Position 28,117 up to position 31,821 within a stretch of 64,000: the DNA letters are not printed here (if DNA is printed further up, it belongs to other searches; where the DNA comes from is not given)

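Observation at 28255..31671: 1138-aa secreted Pro-rich/TPR protein embedded between cheY and fliP: candidate novel periplasmic flagellar scaffold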

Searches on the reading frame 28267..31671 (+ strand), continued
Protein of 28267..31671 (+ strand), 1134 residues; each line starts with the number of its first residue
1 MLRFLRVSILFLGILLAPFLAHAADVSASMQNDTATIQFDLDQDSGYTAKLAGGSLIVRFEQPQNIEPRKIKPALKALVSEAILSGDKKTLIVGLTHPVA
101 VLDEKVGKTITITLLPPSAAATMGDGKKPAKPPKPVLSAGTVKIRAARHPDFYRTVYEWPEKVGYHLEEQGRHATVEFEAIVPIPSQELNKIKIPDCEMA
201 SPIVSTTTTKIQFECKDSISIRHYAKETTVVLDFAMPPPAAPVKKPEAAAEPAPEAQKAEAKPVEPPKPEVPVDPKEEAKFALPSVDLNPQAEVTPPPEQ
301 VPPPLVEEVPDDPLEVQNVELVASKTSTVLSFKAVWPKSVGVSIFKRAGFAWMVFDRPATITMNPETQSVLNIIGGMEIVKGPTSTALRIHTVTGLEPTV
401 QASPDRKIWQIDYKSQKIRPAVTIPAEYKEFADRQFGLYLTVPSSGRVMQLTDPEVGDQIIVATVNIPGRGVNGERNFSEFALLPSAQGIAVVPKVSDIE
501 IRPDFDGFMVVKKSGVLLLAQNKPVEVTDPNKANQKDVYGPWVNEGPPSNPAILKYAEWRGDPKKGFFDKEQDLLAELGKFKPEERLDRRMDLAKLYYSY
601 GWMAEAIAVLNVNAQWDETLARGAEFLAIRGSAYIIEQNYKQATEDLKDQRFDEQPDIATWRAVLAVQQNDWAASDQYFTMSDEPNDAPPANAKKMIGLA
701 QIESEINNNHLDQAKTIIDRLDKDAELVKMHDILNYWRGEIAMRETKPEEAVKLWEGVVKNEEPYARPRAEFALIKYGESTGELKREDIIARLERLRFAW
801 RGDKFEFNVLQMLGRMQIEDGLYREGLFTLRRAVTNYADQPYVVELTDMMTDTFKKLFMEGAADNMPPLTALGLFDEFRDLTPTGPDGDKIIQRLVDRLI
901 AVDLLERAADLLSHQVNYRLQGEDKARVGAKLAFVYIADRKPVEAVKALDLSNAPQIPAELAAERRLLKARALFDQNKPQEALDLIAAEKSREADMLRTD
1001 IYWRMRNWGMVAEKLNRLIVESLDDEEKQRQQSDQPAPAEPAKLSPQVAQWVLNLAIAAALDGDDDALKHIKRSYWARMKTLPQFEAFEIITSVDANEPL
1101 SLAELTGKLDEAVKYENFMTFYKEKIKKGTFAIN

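Call 83: get_annotated_region(hit=H61, flank=6000)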
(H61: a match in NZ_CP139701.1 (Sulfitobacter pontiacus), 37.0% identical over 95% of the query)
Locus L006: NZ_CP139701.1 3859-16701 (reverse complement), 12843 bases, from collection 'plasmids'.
description: Sulfitobacter pontiacus strain OXR-199 plasmid unnamed02, complete sequence
organism: Sulfitobacter pontiacus (NCBI taxid 60137)
taxonomy: Bacteria; Pseudomonadota; Alphaproteobacteria; Rhodobacterales; Roseobacteraceae; Sulfitobacter; Sulfitobacter pontiacus
host: -; source: Bacterial Culture,hydrothermal vent plume; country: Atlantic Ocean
typing (MOB-suite, as given by PLSDB): non-mobilizable
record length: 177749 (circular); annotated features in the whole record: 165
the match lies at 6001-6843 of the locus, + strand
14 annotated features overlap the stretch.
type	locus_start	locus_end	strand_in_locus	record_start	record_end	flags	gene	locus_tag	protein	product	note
CDS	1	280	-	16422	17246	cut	-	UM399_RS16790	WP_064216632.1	DUF1217 domain-containing protein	-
CDS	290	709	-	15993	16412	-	-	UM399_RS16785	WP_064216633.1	flagellar biosynthesis repressor FlbT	-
CDS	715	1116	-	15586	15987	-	flaF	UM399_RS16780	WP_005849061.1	flagellar biosynthesis regulator FlaF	GO:0044781 - bacterial-type flagellum organization [Evidence IEA]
CDS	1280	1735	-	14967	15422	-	-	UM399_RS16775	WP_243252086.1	hypothetical protein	-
CDS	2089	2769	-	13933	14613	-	-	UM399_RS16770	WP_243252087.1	winged helix-turn-helix domain-containing protein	GO:0000160 - phosphorelay signal transduction system [Evidence IEA]; GO:0006355 - regulation of DNA-templated ...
CDS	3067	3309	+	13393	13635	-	-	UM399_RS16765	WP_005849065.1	hypothetical protein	-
CDS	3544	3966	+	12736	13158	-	-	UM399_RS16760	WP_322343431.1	MucR family transcriptional regulator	GO:0006355 - regulation of DNA-templated transcription [Evidence IEA]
CDS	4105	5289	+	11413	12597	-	-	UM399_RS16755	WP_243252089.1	flagellar motor protein MotB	-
CDS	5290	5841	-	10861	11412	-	-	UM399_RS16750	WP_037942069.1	hypothetical protein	-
CDS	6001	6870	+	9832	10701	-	motA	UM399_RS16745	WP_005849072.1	flagellar motor stator protein MotA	-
CDS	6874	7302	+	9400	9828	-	-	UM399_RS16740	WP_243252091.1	flagellar motor protein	-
CDS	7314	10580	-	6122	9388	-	-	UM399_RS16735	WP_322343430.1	ATP-binding protein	-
CDS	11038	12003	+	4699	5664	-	-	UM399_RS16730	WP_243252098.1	hypothetical protein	-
CDS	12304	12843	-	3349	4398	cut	-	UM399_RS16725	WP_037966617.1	DUF1513 domain-containing protein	-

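Call 94: find_encoding_contigs(protein=P0017, flank=8000, max_places=1)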
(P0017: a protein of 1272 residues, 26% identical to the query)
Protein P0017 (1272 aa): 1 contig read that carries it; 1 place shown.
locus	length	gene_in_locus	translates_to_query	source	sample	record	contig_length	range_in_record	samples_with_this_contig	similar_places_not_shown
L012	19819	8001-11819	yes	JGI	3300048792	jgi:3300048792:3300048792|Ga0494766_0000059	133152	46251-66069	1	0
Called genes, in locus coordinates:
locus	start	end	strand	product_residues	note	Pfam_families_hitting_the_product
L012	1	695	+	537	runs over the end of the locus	PF13432:TPR_16 (weak), PF14559:TPR_19, PF13371:TPR_9 (weak), PF13424:TPR_12 (weak), PF13432:TPR_16, PF14559:TPR_19, PF00515:TPR_1 (weak), PF07719:TPR_2 (weak), +8 more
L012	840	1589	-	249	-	PF02107:FlgH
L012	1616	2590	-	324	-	PF08666:SAF (weak), PF13144:ChapFlgA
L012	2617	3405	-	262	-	PF00460:Flg_bb_rod, PF22692:LlgE_F_G_D1, PF06429:Flg_bbr_C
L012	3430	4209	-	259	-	PF00460:Flg_bb_rod, PF22692:LlgE_F_G_D1, PF06429:Flg_bbr_C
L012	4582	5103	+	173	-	PF03748:FliL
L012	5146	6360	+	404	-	PF02154:FliM, PF01052:FliMN_C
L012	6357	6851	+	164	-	PF20072:DUF6468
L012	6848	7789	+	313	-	-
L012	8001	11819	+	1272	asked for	-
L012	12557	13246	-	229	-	-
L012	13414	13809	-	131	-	PF01850:PIN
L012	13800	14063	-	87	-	PF02604:PhdYeFM_antitox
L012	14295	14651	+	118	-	PF01022:HTH_5 (faint), PF12840:HTH_20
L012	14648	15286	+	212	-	PF13417:GST_N_3, PF13409:GST_N_2, PF04399:Glutaredoxin2_C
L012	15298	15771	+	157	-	PF00903:Glyoxalase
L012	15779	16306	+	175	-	PF01451:LMWPc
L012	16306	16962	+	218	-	PF00230:MIP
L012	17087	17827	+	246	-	-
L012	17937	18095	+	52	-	-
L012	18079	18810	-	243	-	PF00034:Cytochrom_C (weak)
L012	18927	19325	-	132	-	-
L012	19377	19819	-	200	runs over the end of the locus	PF00027:cNMP_binding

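Call 97: search_protein_families(library=pfam, alignment_id=A1, max_evalue=0.01)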
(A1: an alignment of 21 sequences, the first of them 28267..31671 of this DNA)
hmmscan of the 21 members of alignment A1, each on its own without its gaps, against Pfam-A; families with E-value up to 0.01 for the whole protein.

A. member 1, window:28267-31671:+ (1134 aa): 1 family
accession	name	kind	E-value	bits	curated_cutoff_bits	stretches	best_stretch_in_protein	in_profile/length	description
PF07719.23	TPR_2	-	0.0062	17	27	0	735-756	4-25/34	Tetratricopeptide repeat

B. families by the number of members that match (of 21 scanned): 16 families
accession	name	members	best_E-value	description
PF07719.23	TPR_2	13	5e-06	Tetratricopeptide repeat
PF13432.12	TPR_16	7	5.8e-07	Tetratricopeptide repeat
PF24837.1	AMIN-like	6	2.1e-08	AMIN-like domain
PF12895.13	ANAPC3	6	0.00069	Anaphase-promoting complex, cyclosome, subunit 3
PF13174.12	TPR_6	5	5.3e-05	Tetratricopeptide repeat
PF13428.12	TPR_14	4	1.4e-05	Tetratricopeptide repeat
PF14559.12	TPR_19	4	0.0001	Tetratricopeptide repeat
PF00515.34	TPR_1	3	0.00023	Tetratricopeptide repeat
PF09976.15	TPR_21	2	7.6e-10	Tetratricopeptide repeat-like domain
PF13424.12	TPR_12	2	0.00011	Tetratricopeptide repeat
PF04348.19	LppC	1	2.8e-05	LppC putative lipoprotein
PF25062.1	ARM_TT21_N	1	0.0012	Tetratricopeptide repeat protein 21 N-terminal ARM repeat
PF13181.12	TPR_8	1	0.0017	Tetratricopeptide repeat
PF25058.1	ARM_TT21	1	0.0032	Tetratricopeptide repeat protein 21 ARM repeat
PF13176.12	TPR_7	1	0.0037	Tetratricopeptide repeat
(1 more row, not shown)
